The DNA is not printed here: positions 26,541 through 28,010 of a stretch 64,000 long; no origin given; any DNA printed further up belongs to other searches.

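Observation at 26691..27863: Single-chain triple RidA: three YjgF/RidA domains fused into one ~390-aa protein, all lacking the catalytic arginine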

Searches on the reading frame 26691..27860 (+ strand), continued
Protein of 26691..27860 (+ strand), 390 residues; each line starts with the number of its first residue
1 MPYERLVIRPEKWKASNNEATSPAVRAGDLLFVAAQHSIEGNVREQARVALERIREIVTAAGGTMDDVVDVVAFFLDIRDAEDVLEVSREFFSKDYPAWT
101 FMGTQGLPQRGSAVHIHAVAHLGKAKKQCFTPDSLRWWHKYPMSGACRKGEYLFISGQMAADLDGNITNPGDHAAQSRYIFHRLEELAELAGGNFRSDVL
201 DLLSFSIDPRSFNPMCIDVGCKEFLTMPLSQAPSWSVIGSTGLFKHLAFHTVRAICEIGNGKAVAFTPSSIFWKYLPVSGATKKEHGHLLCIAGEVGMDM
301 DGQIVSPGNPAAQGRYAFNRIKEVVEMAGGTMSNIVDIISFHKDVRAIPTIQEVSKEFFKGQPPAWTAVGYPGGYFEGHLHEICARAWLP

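Call 32: predict_structure(alignment_id=A1)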
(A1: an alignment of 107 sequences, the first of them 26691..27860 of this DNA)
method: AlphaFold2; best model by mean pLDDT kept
length: 390 residues; sequences in the alignment: 107
mean_pLDDT: 95.5   pTM: 0.94
mean pLDDT of the five models: 95.5, 95.3, 95.0, 94.8, 94.6
residues with pLDDT >= 90: 352; 70-90: 32; 50-70: 5; < 50: 1
segments of 3 or more residues with pLDDT < 50: none
pLDDT, mean of each block of 10 residues (from residue 1): 80 73 96 98 98 98 98 98 98 97 97 98 98 96 98 98 95 96 98 98 95 96 97 97 96 98 95 92 98 94 93 97 97 97 97 95 95 90 96
secondary structure, 60 per line:
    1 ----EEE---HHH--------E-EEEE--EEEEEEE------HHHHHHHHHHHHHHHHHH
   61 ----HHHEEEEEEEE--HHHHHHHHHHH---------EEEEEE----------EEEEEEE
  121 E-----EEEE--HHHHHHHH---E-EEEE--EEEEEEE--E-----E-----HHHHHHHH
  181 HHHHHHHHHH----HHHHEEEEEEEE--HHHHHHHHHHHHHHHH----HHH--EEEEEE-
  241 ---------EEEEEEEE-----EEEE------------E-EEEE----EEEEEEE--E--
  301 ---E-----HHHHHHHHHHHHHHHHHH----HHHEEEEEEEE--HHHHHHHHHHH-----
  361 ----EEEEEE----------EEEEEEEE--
elements in order: E5-7 E24-27 E30-36 H43-60 E68-75 H78-88 E98-103 E114-121 E127-130 H133-140 E146-149 E152-158 H173-190 H195-198 E199-206 H209-224 E234-239 E250-257 E263-266 E281-284 E289-295 H310-327 E335-342 H345-355 E365-370 E381-388

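Call 34: search_protein_representatives(protein=window:26691-27860:+)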
Query: 390 residues. Proteins with E-value up to 0.001 (for the whole library): 2439; up to 1e-10: 269; up to 1e-30: 39. The best 150 are listed.
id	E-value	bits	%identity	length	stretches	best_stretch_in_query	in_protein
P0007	6.2e-223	756.4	82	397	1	1-390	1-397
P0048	3.4e-129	447.7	69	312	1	21-310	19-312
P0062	2.6e-117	408.6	50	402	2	39-387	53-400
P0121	8.3e-90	318.0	42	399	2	20-387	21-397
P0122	3.7e-82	292.9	60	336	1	16-254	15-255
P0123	2.4e-81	290.2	40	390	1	23-385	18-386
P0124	1.3e-74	268.0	48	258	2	40-244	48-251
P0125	2.6e-71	257.2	37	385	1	21-384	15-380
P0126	6.0e-71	256.0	40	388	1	18-388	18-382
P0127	2.8e-64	234.0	43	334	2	163-387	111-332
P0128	2.8e-61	224.1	40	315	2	41-297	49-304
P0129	9.3e-60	219.1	53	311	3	231-375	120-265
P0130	4.2e-57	210.4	74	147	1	1-140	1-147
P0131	1.4e-56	208.6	38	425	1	20-325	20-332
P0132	8.1e-54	199.6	36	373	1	10-387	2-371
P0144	2.0e-44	168.7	33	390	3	46-186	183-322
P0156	5.2e-31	124.5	29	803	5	46-203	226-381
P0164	1.2e-25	106.8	29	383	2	51-373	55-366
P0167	5.5e-25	104.6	33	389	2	41-199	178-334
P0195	2.2e-19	86.2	30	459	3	37-162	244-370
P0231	3.1e-16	75.8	29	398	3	20-174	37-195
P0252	6.6e-15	71.4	31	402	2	39-240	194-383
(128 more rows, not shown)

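Call 36: fold_search(model_id=the predicted structure, library=pdb)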
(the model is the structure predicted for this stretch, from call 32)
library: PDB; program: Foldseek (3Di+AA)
matches with E <= 10: 998; with E <= 0.001: 216
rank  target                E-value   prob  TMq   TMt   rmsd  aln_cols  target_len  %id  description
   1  5a3k_C                5.3e-17  1.00  0.57  0.66   4.8       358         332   14  Chorismatase mechanisms reveal fundamentally different types of reaction in a single conserved protein fold (released 2015-08-19)
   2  5ag3_B                3.3e-16  1.00  0.55  0.63   4.8       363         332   15  Chorismatase mechanisms reveal fundamentally different types of reaction in a single conserved protein fold (released 2015-08-19)
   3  5a3k_B                5.8e-16  1.00  0.58  0.66   4.5       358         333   14  Chorismatase mechanisms reveal fundamentally different types of reaction in a single conserved protein fold (released 2015-08-19)
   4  5a3k_A                6.6e-16  1.00  0.55  0.63   5.0       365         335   14  Chorismatase mechanisms reveal fundamentally different types of reaction in a single conserved protein fold (released 2015-08-19)
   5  5ag3_A                2.0e-15  1.00  0.57  0.66   4.6       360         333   14  Chorismatase mechanisms reveal fundamentally different types of reaction in a single conserved protein fold (released 2015-08-19)
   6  4bps                  2.5e-15  1.00  0.57  0.66   4.5       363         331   12  Crystal structure of Chorismatase at 1.08 Angstrom resolution. (released 2013-09-18)
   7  5ag3_C                7.2e-15  1.00  0.55  0.62   5.0       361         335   14  Chorismatase mechanisms reveal fundamentally different types of reaction in a single conserved protein fold (released 2015-08-19)
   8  3v4d_D                7.7e-12  1.00  0.31  0.91   1.8       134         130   26  Crystal structure of RutC protein a member of the YjgF family from E.coli (released 2012-01-04)
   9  3v4d_F                1.2e-11  1.00  0.32  0.89   1.9       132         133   25  Crystal structure of RutC protein a member of the YjgF family from E.coli (released 2012-01-04)
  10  1nq3_C                1.4e-11  1.00  0.30  0.85   1.7       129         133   24  Crystal structure of the mammalian tumor associated antigen UK114 (released 2003-08-26)
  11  6tcd_B                1.6e-11  1.00  0.31  0.89   2.1       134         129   25  Crystal structure of Salmo salar RidA-2 (released 2020-07-29)
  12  3v4d_A                1.7e-11  1.00  0.30  0.94   1.3       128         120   25  Crystal structure of RutC protein a member of the YjgF family from E.coli (released 2012-01-04)
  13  3v4d_E                1.7e-11  1.00  0.31  0.93   1.9       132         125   25  Crystal structure of RutC protein a member of the YjgF family from E.coli (released 2012-01-04)
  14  3v4d_B                2.9e-11  1.00  0.30  0.91   1.3       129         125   26  Crystal structure of RutC protein a member of the YjgF family from E.coli (released 2012-01-04)
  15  6tcd_A                3.1e-11  1.00  0.26  0.78   1.7       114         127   29  Crystal structure of Salmo salar RidA-2 (released 2020-07-29)
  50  1pf5                  2.0e-10  1.00  0.29  0.81   2.2       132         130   31  Structural Genomics, Protein YJGH (released 2003-12-09)
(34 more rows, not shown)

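Call 41: find_related_loci(query=A1, collection=genome_contigs, flank=6000)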
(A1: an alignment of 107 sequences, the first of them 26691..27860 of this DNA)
Query A1 (390 aa) in genome_contigs; peptide patterns used: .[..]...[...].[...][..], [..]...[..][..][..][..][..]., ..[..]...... (x = any residue, [..] = any of these).
600 stretches matched a pattern (row limit reached: there are more); 329 encode a relative of the query (tblastn E <= 1e-3); the best 80 are kept; 80 distinct loci.
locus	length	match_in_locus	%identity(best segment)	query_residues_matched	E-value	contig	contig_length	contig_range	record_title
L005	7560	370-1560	88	1-390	0e+0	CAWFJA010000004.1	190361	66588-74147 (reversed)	MAG: Terriglobia bacterium isolate MFD01872.bin.2.36 genome assembly, contig: contig_123607, whole genome shotgun sequen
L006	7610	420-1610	86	1-390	0e+0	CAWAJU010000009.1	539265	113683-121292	MAG: uncultured beta proteobacterium isolate MFD02416.bin.1.304 genome assembly, contig: contig_33923, whole genome shot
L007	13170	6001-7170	94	1-390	0e+0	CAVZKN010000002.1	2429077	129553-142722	MAG: uncultured Acidobacteriaceae bacterium isolate MFD09286.bin.1.8 genome assembly, contig: contig_16239, whole genome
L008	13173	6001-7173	47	1-383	7e-116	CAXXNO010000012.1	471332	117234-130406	MAG: Dehalococcoidia bacterium isolate 4c69b660-97cb-4d58-b3cc-8ba09491c4a9 genome assembly, contig: contig_12, whole ge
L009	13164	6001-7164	47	8-383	2e-105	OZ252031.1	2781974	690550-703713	MAG: Dehalococcoidia bacterium isolate dff2a26e-0c85-4687-84f1-4c242d812589 genome assembly, chromosome: 1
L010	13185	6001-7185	42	22-389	1e-96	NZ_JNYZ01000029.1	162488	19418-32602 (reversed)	Amycolatopsis jejuensis strain NRRL B-24427 contig29.1, whole genome shotgun sequence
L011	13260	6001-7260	41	4-389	1e-96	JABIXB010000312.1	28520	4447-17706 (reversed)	MAG: Rhodospirillaceae bacterium isolate SI073_bin108 k141_3121983, whole genome shotgun sequence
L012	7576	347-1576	41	4-389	8e-95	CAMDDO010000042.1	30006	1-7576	MAG: Rhizobium sp. Q54 isolate MaH-04nov19-276 genome assembly, contig: MaH-04nov19-C3617, whole genome shotgun sequence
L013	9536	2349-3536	41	4-389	2e-90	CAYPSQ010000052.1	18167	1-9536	MAG TPA_asm: uncultured Rhizobiaceae bacterium isolate SRP092796_co5_268 genome assembly, contig: NODE_4048_length_18167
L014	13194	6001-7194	40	1-390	8e-84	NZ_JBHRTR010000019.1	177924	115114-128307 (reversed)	Marinibaculum pumilum strain KCTC 42964 velvet_auto_83_19, whole genome shotgun sequence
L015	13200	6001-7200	39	1-389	3e-82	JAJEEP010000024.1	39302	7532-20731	MAG: Alphaproteobacteria bacterium isolate p16x34bins.43 k141_416236, whole genome shotgun sequence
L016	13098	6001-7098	41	26-387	3e-82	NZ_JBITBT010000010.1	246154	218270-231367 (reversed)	Amycolatopsis sp. NPDC051903 NPDC051903_35_F4.ctg-0010, whole genome shotgun sequence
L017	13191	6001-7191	38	1-385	6e-81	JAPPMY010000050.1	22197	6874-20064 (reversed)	MAG: Rhodospirillales bacterium isolate RHO3_bin_58 NODE_3878_length_22197_cov_30.367627, whole genome shotgun sequence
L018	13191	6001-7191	39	1-387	2e-80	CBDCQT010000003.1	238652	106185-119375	MAG: Alphaproteobacteria bacterium isolate e3c776a9-cacd-4c18-a30b-cff54c8cb4cc genome assembly, contig: contig_3, whole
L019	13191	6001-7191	38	1-389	1e-79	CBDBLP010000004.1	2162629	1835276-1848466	MAG: Alphaproteobacteria bacterium isolate 37c3e897-58c7-439f-9262-4bba990a831e genome assembly, contig: contig_4, whole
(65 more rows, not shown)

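Call 43: find_encoding_contigs(protein=P0029, flank=7000, max_places=1)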
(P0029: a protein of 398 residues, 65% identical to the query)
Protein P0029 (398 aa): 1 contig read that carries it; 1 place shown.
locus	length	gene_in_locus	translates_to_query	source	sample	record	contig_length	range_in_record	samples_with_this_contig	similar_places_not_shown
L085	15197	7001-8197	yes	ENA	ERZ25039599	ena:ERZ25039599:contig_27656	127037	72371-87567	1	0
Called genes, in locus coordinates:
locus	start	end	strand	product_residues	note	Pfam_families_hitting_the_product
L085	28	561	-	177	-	-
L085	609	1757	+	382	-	PF07690:MFS_1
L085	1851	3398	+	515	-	PF00005:ABC_tran, PF13304:AAA_21 (faint), PF00005:ABC_tran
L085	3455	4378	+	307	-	PF02653:BPD_transp_2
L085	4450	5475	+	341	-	PF13407:Peripla_BP_4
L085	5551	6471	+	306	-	PF01979:Amidohydro_1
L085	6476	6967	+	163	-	PF01979:Amidohydro_1, PF07969:Amidohydro_3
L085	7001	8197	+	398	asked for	PF01042:Ribonuc_L-PSP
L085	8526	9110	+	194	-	PF04909:Amidohydro_2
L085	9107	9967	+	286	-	PF04909:Amidohydro_2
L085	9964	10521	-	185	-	PF04909:Amidohydro_2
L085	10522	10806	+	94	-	-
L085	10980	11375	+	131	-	-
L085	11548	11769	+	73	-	-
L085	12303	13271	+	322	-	-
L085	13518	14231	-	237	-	PF13193:AMP-binding_C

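Call 44: find_encoding_contigs(protein=P0080, flank=7000, max_places=1)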
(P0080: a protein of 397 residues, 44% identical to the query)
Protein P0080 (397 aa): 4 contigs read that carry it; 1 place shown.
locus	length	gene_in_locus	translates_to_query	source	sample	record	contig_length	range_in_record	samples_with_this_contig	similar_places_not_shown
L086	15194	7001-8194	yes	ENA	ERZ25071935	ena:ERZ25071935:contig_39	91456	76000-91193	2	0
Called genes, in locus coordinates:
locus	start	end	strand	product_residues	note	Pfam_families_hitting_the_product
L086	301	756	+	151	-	-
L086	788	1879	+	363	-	PF08240:ADH_N, PF16912:Glu_dehyd_C, PF00107:ADH_zinc_N, PF13602:ADH_zinc_N_2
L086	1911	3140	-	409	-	PF00108:Thiolase_N, PF02803:Thiolase_C, PF22691:Thiolase_C_1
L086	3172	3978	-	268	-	-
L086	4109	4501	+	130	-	-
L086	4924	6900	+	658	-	PF01642:MM_CoA_mutase, PF02310:B12-binding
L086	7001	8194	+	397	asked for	PF01042:Ribonuc_L-PSP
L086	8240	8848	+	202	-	-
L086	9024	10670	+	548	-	PF02771:Acyl-CoA_dh_N, PF02770:Acyl-CoA_dh_M, PF00441:Acyl-CoA_dh_1, PF08028:Acyl-CoA_dh_2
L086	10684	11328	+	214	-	PF02798:GST_N, PF13417:GST_N_3, PF13409:GST_N_2, PF00043:GST_C, PF14497:GST_C_3 (weak), PF13410:GST_C_2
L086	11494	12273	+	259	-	PF00378:ECH_1, PF16113:ECH_2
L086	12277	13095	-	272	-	-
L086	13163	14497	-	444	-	PF01979:Amidohydro_1, PF07969:Amidohydro_3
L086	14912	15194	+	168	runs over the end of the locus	PF20358:DUF6653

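Call 45: find_encoding_contigs(protein=P0116, flank=7000, max_places=1)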
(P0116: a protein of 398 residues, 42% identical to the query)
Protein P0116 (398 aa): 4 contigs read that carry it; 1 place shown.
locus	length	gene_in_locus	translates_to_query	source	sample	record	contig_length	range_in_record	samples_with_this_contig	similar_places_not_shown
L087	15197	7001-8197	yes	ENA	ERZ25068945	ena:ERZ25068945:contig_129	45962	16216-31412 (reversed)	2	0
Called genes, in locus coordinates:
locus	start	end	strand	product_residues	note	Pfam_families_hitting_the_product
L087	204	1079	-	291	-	PF12760:Zn_ribbon_IS1595, PF12762:DDE_Tnp_IS1595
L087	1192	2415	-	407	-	PF00296:Bac_luciferase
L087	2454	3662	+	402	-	PF00355:Rieske, PF00848:Ring_hydroxyl_A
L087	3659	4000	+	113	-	-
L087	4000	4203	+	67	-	-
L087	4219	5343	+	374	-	PF03069:FmdA_AmdA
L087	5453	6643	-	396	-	PF01738:DLH, PF12680:SnoaL_2 (weak)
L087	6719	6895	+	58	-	PF05762:VWA_CoxE (weak)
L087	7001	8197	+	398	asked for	PF01042:Ribonuc_L-PSP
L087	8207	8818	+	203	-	PF02627:CMD (faint)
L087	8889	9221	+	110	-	PF03992:ABM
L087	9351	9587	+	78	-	-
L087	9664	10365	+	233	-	PF00881:Nitroreductase, PF14512:TM1586_NiRdase (faint)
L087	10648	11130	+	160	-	-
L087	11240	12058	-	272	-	PF13030:DUF3891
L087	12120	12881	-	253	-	PF00106:adh_short, PF08659:KR, PF13561:adh_short_C2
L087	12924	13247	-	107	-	-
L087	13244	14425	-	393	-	PF00355:Rieske, PF00848:Ring_hydroxyl_A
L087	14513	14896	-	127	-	PF11533:AtzH-like, PF13474:SnoaL_3 (weak)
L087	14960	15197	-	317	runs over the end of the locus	PF02653:BPD_transp_2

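Call 46: find_encoding_contigs(protein=P0112, flank=7000, max_places=1)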
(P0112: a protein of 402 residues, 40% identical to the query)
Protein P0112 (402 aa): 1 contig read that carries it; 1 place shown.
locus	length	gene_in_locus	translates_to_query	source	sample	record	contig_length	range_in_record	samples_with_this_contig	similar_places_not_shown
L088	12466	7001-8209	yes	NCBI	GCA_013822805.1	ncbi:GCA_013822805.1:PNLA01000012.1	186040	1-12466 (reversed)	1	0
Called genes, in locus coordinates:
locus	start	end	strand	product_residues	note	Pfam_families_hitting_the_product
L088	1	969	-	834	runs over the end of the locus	PF02687:FtsX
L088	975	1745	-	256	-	PF00005:ABC_tran, PF02463:SMC_N (faint), PF13304:AAA_21 (faint)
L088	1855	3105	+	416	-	PF13796:Sensor, PF07730:HisKA_3, PF02518:HATPase_c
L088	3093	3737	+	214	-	PF00072:Response_reg, PF08281:Sigma70_r4_2 (weak), PF00196:GerE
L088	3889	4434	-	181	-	PF00440:TetR_N, PF13977:TetR_C_6 (weak)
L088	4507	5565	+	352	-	PF00248:Aldo_ket_red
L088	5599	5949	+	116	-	PF18029:Glyoxalase_6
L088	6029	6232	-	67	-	-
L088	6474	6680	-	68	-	PF13396:PLDc_N (weak)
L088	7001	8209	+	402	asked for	PF01042:Ribonuc_L-PSP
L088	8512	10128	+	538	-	-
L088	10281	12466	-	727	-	PF02785:Biotin_carb_C, PF00682:HMGL-like, PF02436:PYC_OADA, PF00364:Biotin_lipoyl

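Call 57: search_solved_structures(query=A1, max_evalue=10)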
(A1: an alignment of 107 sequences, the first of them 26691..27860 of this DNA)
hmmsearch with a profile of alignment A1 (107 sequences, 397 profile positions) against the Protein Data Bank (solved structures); distinct sequences matched with E-value up to 10: 61 (the best 60 are shown).
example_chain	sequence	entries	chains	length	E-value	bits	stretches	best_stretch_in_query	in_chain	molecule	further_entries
1pf5_A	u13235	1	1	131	1.8e-23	86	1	7-130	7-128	Hypothetical protein yjgH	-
2dyy_A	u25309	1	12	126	7.7e-23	83.9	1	20-128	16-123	UPF0076 protein PH0854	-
8qom_A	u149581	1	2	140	6.5e-20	74.3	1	16-131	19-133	2-iminobutanoate/2-iminopropanoate deaminase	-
3v4d_A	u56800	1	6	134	1.5e-19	73.1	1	20-131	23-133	Aminoacrylate peracid reductase RutC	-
6tcd_A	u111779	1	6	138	6e-19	71.1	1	17-132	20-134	Ribonuclease UK114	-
1x25_A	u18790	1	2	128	9.1e-19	70.5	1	19-128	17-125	Hypothetical UPF0076 protein ST0811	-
2cwj_A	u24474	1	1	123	9.2e-19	70.5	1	20-116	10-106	putative endonuclease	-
6tcc_A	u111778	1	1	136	1.7e-18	69.6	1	14-132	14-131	ribonuclease UK114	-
1xrg_A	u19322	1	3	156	2.8e-18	68.9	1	18-128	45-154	Putative translation initiation inhibitor, yjgF family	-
8qoq_A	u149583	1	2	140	5.9e-18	67.8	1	16-131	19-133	2-iminobutanoate/2-iminopropanoate deaminase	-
1nq3_A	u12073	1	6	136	5.9e-18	67.8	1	16-131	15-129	14.3 kDa perchloric acid soluble protein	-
8qou_A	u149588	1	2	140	6e-18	67.8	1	16-131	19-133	2-iminobutanoate/2-iminopropanoate deaminase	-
8qop_A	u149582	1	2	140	9.6e-18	67.1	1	16-131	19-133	2-iminobutanoate/2-iminopropanoate deaminase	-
8qok_A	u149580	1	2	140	1e-17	67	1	16-131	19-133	2-iminobutanoate/2-iminopropanoate deaminase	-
3r0p_A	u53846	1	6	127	1e-17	67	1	16-117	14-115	L-PSP putative endoribonuclease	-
5a3k_A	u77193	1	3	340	0.064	15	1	19-104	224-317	PUTATIVE PTERIDINE-DEPENDENT DIOXYGENASE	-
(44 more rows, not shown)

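Call 75: search_protein_families(library=pfam, proteins=[L001:9296-10912:+, L086:8240-8848:+, L087:8207-8818:+], max_evalue=1)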
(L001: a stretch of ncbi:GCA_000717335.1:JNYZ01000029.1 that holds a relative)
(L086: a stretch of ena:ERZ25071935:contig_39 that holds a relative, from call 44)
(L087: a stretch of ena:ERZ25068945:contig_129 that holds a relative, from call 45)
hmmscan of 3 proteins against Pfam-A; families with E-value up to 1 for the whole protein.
L001:9296-10912:+ (538 aa): 1 family
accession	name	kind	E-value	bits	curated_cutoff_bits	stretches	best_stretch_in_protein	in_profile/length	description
PF00653.27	BIR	-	0.019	15.9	22.9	1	460-517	22-67/70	Inhibitor of Apoptosis domain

L086:8240-8848:+ (202 aa): 1 family
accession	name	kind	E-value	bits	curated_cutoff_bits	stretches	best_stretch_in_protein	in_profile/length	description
PF02627.25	CMD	-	0.0052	17.2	23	1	65-132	2-66/84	Carboxymuconolactone decarboxylase family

L087:8207-8818:+ (203 aa): 1 family
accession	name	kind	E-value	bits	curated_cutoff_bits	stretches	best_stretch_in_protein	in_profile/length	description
PF02627.25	CMD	-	7.6e-06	26.3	23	1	64-128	1-62/84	Carboxymuconolactone decarboxylase family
